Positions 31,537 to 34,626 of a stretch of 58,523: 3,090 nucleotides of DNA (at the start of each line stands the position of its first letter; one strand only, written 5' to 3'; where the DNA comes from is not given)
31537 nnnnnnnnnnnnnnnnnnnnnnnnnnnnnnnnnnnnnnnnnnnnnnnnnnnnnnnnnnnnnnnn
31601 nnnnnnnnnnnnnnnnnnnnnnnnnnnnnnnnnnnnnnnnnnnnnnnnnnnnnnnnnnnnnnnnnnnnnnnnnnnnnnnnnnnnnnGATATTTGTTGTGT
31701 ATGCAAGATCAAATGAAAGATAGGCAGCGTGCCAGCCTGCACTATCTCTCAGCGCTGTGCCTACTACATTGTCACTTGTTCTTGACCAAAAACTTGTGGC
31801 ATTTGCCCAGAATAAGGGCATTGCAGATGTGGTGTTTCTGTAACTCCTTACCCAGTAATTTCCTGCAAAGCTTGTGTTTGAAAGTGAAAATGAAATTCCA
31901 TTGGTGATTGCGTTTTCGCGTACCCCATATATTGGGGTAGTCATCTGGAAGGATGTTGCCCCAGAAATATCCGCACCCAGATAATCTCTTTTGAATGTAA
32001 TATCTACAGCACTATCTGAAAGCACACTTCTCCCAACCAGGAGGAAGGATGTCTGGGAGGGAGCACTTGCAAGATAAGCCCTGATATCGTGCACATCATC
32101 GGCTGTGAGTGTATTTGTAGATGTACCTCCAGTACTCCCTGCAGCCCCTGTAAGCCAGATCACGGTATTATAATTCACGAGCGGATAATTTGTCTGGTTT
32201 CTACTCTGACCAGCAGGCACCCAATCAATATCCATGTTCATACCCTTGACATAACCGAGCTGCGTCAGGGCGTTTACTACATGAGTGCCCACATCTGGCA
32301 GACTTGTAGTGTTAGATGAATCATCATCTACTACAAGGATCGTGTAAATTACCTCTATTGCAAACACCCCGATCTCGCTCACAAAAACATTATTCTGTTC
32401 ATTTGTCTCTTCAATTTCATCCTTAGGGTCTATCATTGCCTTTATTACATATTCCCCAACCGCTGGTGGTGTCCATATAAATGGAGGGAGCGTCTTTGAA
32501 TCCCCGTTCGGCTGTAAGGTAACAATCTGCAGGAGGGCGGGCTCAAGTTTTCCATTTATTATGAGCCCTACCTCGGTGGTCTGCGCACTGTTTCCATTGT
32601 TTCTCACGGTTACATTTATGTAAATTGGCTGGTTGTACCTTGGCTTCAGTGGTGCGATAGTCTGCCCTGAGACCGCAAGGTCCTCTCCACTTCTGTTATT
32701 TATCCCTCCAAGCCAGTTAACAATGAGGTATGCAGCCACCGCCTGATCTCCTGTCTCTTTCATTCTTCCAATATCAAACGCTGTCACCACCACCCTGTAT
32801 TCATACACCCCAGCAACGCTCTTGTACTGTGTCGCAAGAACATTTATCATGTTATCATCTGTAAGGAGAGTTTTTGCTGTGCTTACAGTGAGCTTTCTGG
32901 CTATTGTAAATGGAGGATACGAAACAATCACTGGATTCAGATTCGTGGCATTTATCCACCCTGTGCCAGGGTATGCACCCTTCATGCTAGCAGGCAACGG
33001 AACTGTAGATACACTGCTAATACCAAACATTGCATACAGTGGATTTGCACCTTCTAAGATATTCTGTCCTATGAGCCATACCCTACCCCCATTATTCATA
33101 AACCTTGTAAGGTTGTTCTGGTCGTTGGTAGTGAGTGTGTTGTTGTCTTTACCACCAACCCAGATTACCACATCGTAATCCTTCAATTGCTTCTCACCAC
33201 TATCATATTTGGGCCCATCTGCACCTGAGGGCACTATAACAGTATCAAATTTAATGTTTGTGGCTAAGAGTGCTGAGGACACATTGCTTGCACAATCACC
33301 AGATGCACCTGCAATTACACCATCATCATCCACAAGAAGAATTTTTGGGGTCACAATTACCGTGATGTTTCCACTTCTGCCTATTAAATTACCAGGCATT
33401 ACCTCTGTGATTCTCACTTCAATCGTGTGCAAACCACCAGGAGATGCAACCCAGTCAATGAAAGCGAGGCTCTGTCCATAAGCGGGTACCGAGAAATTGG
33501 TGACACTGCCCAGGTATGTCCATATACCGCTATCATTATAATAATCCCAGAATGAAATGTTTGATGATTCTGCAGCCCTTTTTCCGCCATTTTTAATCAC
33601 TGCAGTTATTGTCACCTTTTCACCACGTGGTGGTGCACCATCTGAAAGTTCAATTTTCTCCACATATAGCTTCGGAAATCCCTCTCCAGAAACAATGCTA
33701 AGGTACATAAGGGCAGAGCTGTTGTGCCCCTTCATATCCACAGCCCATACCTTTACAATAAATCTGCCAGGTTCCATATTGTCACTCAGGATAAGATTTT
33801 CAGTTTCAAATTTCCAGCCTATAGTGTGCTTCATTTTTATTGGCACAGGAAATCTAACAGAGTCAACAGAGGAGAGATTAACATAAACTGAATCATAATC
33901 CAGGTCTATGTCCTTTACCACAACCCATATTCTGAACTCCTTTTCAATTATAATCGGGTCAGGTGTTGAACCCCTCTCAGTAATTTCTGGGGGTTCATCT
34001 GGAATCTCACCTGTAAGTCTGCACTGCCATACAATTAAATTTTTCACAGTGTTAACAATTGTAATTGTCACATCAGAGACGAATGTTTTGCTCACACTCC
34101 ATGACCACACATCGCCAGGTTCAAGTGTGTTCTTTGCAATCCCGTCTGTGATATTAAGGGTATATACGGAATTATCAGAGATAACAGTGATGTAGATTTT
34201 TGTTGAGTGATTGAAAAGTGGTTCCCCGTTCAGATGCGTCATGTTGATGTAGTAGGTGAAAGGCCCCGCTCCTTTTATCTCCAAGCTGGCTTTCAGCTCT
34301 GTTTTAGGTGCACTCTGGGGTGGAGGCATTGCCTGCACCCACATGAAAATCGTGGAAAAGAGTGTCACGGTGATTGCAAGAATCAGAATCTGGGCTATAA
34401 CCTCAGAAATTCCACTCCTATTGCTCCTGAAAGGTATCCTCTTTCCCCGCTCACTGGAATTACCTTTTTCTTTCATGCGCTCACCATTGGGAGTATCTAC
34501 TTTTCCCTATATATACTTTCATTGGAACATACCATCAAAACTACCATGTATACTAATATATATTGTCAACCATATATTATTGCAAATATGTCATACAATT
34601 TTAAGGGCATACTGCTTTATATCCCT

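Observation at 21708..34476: Tandem pair of ~2,130-aa surface proteins carrying type IV pilin-like N-termini (12.8 kb, 22% of the window)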

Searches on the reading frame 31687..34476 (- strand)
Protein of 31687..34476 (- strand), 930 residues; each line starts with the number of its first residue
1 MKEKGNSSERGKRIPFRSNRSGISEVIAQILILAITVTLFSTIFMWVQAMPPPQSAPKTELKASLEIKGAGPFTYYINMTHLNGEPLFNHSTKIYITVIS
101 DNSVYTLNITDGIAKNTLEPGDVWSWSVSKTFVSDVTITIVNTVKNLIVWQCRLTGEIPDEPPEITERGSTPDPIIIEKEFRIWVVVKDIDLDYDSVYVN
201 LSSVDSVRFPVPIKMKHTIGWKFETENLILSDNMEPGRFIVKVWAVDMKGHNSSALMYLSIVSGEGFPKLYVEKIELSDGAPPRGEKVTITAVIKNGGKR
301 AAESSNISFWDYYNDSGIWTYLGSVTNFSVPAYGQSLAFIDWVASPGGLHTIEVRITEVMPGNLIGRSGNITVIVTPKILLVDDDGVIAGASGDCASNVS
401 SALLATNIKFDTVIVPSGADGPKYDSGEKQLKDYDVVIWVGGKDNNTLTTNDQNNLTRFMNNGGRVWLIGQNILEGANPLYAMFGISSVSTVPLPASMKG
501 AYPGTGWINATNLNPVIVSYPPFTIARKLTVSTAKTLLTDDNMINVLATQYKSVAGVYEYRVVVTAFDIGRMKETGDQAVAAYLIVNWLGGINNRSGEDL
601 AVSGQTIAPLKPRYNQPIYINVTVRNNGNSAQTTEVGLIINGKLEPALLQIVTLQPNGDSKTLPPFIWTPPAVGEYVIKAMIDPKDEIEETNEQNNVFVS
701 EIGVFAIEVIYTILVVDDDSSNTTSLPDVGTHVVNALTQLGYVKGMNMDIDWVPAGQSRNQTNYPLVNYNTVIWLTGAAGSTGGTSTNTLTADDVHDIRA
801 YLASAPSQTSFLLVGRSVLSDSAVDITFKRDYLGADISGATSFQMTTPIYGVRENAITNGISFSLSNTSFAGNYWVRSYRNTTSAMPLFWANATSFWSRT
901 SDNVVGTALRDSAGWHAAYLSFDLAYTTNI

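Call 51: predict_structure(alignment_id=A1)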
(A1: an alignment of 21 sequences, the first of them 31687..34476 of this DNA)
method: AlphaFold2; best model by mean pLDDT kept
length: 930 residues; sequences in the alignment: 21
mean_pLDDT: 81.6   pTM: 0.58
mean pLDDT of the five models: 81.6, 81.3, 80.1, 78.5, 77.9
residues with pLDDT >= 90: 291; 70-90: 491; 50-70: 95; < 50: 53
segments of 3 or more residues with pLDDT < 50: 1-22, 50-56, 158-165, 167-170, 780-786, 895-898
pLDDT, mean of each block of 10 residues (from residue 1): 33 36 57 75 63 53 78 80 85 88 88 89 85 77 85 66 42 72 82 87 87 88 87 78 85 82 76 89 88 90 93 85 93 92 90 93 88 89 84 85 84 88 92 94 80 94 93 88 93 91 86 85 87 93 92 87 91 87 90 73 90 92 87 92 90 84 91 90 88 79 80 87 74 88 90 68 82 78 53 86 81 83 84 78 73 82 67 66 84 55 80 87 68
secondary structure, 60 per line:
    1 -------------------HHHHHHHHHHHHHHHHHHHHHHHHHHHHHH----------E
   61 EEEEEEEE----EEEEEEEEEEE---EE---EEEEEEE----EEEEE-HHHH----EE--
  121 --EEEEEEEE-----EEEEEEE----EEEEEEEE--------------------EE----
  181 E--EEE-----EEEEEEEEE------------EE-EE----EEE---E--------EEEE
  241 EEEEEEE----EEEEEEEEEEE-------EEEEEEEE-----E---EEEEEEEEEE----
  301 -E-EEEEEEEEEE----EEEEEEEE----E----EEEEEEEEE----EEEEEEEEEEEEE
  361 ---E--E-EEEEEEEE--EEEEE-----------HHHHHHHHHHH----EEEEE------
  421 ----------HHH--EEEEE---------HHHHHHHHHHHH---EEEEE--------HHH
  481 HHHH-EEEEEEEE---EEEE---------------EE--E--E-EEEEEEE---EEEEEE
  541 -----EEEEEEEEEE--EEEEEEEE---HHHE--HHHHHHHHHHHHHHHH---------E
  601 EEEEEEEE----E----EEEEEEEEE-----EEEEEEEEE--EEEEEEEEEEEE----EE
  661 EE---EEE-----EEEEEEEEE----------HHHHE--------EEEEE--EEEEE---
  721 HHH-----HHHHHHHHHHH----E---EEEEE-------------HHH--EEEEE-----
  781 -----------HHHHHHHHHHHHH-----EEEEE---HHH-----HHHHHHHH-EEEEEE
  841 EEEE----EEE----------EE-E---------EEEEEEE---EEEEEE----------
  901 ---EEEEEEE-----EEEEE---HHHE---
elements in order (helices of 4 or more, strands of 3 or more residues): H20-49 E60-68 E73-83 E92-98 E103-107 H109-112 E123-130 E136-142 E147-154 E184-186 E192-200 E222-224 E237-247 E252-262 E270-277 E287-296 E304-313 E318-325 E335-343 E348-360 E369-376 E379-383 H395-405 E410-414 E436-440 H450-461 E465-469 H478-484 E486-493 E497-500 E525-531 E535-540 E546-555 E558-565 H575-590 E600-608 E618-626 E632-640 E643-654 E659-662 E666-668 E674-682 H693-696 E706-710 E713-717 H729-739 E748-752 E771-775 H792-804 E810-814 H826-833 E835-844 E849-851 E875-881 E885-890 E904-910 E916-920

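Call 54: fold_search(model_id=the predicted structure, library=pdb)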
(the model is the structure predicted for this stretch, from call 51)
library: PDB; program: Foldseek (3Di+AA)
matches with E <= 10: 1770; with E <= 0.001: 620
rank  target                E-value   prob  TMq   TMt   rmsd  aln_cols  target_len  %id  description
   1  7ptp_A                5.5e-13  1.00  0.11  0.13  22.2       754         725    9  In-situ structure of pentameric S-layer protein (released 2021-12-15)
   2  9u62_E                1.2e-11  1.00  0.11  0.07  37.6       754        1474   11  AP pathways C3 convertase C3bBbP and C3 complex (released 2026-01-14)
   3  4u48                  2.0e-11  1.00  0.10  0.07  46.2       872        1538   11  Crystal structure of Salmonella alpha-2-macroglobulin (released 2014-09-17)
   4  9ijj_4H               2.7e-11  1.00  0.12  0.04  38.3      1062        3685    9  In situ structure of the central apparatus in mouse sperm axoneme. (released 2025-06-04)
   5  8oq3_A                3.3e-11  1.00  0.12  0.07  38.6       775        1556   12  Structure of methylamine treated human complement C3 (released 2024-02-21)
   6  9ijj_4G               3.3e-11  1.00  0.13  0.04  38.6      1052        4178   10  In situ structure of the central apparatus in mouse sperm axoneme. (released 2025-06-04)
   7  5a42                  1.0e-10  1.00  0.11  0.08  37.5       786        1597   11  Cryo-EM single particle 3D reconstruction of the native conformation of E. coli alpha-2-macroglobulin (ECAM) (released 2015-07-29)
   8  8ayh_C                2.7e-10  1.00  0.10  0.13  38.2       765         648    9  Structure of Complement C5 in Complex with small molecule inhibitor and CVF (released 2022-12-21)
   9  7o7n_A                3.0e-10  1.00  0.10  0.08  36.4       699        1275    9  (h-alpha2M)4 semiactivated I state (released 2022-04-13)
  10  3prx_B                3.3e-10  1.00  0.11  0.09  37.5       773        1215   10  Structure of Complement C5 in Complex with CVF and SSL7 (released 2011-01-19)
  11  9u60_E                5.1e-10  1.00  0.10  0.07  37.8       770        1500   12  C3 convertases zymogen C4b2 in loading state (released 2026-01-14)
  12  9u61_E                5.7e-10  1.00  0.10  0.07  37.8       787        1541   12  CP/MBL pathways C3 convertase C4b2a and C3 complex (released 2026-01-14)
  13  9ijj_h                7.1e-10  1.00  0.14  0.10  31.9       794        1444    8  In situ structure of the central apparatus in mouse sperm axoneme. (released 2025-06-04)
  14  7som_D                7.1e-10  1.00  0.14  0.10  26.6       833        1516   10  Ciliary C2 central pair apparatus isolated from Chlamydomonas reinhardtii (released 2022-04-13)
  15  8wa2_C                7.5e-10  1.00  0.13  0.10  29.4       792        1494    9  cryo-EM structure of native mastigonemes isolated from Chlamydomonas reinhardtii at 3.0 angstrom resolution (released 2024-04-10)
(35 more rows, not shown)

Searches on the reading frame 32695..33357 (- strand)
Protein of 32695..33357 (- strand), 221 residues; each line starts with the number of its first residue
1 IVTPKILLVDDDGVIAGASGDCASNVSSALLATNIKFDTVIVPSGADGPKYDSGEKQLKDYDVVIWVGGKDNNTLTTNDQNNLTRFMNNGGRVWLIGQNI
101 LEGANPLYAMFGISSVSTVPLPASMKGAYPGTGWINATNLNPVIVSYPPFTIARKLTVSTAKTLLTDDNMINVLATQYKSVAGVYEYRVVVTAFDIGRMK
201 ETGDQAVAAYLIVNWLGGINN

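Call 59: search_solved_structures(query=A3, max_evalue=10, show_alignments=2)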
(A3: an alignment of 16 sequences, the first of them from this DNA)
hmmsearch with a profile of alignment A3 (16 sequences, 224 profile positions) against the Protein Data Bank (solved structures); distinct sequences matched with E-value up to 10: 2.
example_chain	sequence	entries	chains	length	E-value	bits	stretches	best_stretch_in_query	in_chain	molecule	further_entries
4c7o_A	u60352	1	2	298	1.8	11.8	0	81-120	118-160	SIGNAL RECOGNITION PARTICLE PROTEIN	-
7o9g_A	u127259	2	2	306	2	11.7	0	81-120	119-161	Signal recognition particle protein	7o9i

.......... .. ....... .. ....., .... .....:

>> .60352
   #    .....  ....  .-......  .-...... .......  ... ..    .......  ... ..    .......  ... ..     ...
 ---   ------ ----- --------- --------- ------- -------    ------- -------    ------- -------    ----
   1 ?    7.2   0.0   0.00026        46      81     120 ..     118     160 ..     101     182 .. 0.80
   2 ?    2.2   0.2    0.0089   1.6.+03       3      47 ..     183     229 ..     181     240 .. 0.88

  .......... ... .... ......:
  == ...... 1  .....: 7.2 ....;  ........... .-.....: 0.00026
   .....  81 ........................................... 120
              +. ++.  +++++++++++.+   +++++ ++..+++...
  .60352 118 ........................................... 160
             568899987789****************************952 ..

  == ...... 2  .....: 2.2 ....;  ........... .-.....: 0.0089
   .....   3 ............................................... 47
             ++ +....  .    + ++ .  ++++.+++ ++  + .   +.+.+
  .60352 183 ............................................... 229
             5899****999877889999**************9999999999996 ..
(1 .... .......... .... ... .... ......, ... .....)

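Call 60: search_protein_families(library=pfam, alignment_id=A3, max_evalue=1)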
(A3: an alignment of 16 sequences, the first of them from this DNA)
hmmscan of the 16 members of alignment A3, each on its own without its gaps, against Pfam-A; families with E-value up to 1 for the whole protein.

A. member 1, seq(221 aa): 3 families
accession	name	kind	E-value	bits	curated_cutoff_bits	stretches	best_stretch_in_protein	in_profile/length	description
PF06283.17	ThuA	-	0.0026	18.5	33.4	1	55-91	45-80/209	Trehalose utilisation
PF14258.12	DUF4350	-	0.04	14.6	30.4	1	62-125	39-94/181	Domain of unknown function (DUF4350)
PF22369.2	GLMA_2nd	-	0.24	11.6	27.7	1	54-97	42-82/138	GLMA-like, second domain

B. families by the number of members that match (of 16 scanned): 9 families
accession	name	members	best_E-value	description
PF06283.17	ThuA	3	0.0026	Trehalose utilisation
PF22369.2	GLMA_2nd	2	0.22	GLMA-like, second domain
PF01583.26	APS_kinase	1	0.034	Adenylylsulphate kinase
PF14258.12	DUF4350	1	0.04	Domain of unknown function (DUF4350)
PF22613.1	Transketolase_C_1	1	0.043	Transketolase-like TK C-terminal domain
PF09822.16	ABC_transp_aux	1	0.059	ABC-type uncharacterized transport system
PF04659.18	Arch_fla_DE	1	0.075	Archaeal flagella protein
PF20160.4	C-JID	1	0.18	C-JID domain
PF04904.21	SAM_NCD1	1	0.23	NAB conserved region 1 (NCD1) SAM domain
